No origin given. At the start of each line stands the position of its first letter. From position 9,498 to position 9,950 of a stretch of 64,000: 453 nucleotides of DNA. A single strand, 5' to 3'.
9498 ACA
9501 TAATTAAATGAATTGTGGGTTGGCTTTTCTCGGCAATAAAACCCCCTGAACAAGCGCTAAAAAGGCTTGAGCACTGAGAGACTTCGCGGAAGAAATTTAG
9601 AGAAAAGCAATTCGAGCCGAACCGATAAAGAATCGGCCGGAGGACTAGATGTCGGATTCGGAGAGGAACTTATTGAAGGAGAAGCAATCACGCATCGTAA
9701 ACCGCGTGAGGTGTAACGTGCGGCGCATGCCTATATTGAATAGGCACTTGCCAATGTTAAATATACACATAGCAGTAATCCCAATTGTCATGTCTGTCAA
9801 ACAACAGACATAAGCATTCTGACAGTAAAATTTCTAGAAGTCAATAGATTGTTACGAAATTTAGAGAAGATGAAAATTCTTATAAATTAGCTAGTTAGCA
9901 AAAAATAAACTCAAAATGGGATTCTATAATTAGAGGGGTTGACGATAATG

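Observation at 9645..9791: Unannotated SpeFL-like ornithine-sensing leader peptide upstream of speF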

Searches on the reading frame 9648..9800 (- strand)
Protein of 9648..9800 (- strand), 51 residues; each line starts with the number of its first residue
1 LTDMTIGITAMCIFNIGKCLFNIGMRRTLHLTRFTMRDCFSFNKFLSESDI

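Call 3: search_protein_families(library=ncbifam, proteins=[window:9648-9800:-], max_evalue=10)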
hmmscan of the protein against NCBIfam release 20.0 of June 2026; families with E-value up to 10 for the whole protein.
seq(51 aa): 0 families

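Call 9: search_protein_families(library=pfam, proteins=[window:9648-9800:-, window:9648-9770:-], max_evalue=10)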
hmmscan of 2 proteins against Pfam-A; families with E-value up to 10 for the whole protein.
seq(51 aa): 3 families
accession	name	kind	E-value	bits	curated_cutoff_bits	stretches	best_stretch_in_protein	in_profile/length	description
PF10940.13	SpeFL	-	0.037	14.3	25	1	25-47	9-31/40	Leader peptide SpeFL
PF12664.12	DUF3789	-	0.054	13.7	22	1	4-18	12-26/32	Protein of unknown function (DUF3789)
PF07723.19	LRR_2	-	0.12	13.5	20.9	1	27-47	3-23/26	Leucine Rich Repeat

seq(41 aa): 2 families
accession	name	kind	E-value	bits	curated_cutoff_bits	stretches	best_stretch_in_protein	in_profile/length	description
PF10940.13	SpeFL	-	0.022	15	25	1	15-37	9-31/40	Leader peptide SpeFL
PF07723.19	LRR_2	-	0.07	14.2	20.9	1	17-37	3-23/26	Leucine Rich Repeat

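Call 10: search_solved_structures(query=window:9648-9800:-, max_evalue=10, show_alignments=3)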
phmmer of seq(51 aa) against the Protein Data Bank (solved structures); distinct sequences matched with E-value up to 10: 1.
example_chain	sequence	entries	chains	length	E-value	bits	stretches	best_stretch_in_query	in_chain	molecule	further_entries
6tbv_SPE1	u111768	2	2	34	0.71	13.3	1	25-45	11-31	SpeFL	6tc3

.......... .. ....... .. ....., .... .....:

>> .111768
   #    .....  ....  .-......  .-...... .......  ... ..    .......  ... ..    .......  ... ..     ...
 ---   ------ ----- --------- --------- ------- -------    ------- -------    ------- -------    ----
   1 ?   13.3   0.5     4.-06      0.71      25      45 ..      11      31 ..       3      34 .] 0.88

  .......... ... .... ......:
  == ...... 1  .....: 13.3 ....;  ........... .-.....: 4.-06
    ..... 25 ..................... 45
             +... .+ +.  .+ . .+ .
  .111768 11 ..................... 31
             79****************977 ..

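Call 28: search_protein_families(library=ncbifam, proteins=[window:9648-9770:-], max_evalue=10)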
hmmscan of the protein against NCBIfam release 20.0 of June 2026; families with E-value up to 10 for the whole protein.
seq(41 aa): 0 families

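Call 29: find_homologous_proteins(query=window:9648-9770:-, max_evalue=0.01)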
Query seq(41 aa) (41 aa): 4 proteins with E <= 0.01 among 4 candidates.
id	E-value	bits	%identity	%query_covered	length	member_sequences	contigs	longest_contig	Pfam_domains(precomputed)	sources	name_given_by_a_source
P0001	1.6e-16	75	87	95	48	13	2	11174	-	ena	-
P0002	4.1e-15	71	82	95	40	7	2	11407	-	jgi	jgi:hypothetical protein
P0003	1.5e-13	66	72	95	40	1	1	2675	PF10940.13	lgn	-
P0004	2.3e-13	65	86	85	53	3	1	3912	-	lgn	-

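Call 41: find_related_loci(query=A4, collection=metagenome_contigs, flank=1500)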
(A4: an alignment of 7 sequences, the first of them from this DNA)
Query A4 (41 aa) in metagenome_contigs; peptide patterns used: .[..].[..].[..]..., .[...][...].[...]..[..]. (x = any residue, [..] = any of these).
401 stretches matched a pattern; 76 encode a relative of the query (tblastn E <= 1e-3); 76 distinct loci.
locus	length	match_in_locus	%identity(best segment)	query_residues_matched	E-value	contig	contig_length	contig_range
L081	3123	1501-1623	100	1-41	5e-24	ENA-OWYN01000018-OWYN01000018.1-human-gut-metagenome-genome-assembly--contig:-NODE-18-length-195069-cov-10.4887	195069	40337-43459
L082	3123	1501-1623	100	1-41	8e-24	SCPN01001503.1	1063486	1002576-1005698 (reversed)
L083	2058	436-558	100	1-41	8e-24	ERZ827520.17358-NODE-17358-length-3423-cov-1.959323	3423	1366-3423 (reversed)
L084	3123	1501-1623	100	1-41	8e-24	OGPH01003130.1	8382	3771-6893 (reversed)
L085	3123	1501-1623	100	1-41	8e-24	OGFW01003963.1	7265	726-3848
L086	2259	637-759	100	1-41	8e-24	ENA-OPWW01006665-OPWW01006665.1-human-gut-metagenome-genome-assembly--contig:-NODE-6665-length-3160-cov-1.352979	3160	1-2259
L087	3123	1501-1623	100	1-41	8e-24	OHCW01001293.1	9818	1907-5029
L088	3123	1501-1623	100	1-41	8e-24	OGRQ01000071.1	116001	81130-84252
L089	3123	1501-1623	100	1-41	8e-24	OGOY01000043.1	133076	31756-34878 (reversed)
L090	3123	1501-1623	100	1-41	8e-24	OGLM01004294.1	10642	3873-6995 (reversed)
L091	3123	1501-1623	100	1-41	8e-24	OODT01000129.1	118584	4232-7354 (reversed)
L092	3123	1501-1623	100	1-41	8e-24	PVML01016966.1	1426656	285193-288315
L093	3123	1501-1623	100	1-41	8e-24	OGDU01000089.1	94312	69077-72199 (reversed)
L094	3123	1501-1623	100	1-41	8e-24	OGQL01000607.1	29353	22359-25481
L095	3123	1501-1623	100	1-41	8e-24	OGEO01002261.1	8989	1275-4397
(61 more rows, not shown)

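Call 52: list_cluster_members(proteins=[window:9648-9770:-, window:9648-9791:-, window:9648-9800:-, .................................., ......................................, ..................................])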
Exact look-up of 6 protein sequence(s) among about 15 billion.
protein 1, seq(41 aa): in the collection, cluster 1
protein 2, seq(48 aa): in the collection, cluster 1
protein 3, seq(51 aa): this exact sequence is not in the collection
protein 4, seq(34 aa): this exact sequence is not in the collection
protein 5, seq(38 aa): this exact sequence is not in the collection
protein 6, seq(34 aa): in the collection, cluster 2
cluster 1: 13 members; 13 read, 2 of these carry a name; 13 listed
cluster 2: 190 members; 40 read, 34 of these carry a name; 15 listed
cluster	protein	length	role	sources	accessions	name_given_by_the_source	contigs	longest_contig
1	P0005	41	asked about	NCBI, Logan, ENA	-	-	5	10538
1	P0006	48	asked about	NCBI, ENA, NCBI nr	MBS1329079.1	MAG: hypothetical protein HP035_00195 [Parasutterella sp.] | hypothetical protein [Parasutterella sp.]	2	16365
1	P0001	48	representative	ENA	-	-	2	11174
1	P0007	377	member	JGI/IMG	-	Zn-dependent peptidase ImmA (M78 family)/predicted secreted protein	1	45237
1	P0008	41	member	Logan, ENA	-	-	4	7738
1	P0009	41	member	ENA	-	-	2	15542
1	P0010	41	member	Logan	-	-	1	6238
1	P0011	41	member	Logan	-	-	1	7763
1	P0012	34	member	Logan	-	-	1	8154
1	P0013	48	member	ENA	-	-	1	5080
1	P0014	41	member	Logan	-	-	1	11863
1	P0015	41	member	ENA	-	-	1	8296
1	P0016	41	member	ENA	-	-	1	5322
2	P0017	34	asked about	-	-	hypothetical protein ACI28F_004531 [Escherichia coli] | Leader peptide SpeFL n=4 Tax=Escherichia coli TaxID=562 RepID=SPEFL_ECOLI | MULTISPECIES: leader peptide SpeFL [Enterobacteriaceae]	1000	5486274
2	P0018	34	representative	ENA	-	-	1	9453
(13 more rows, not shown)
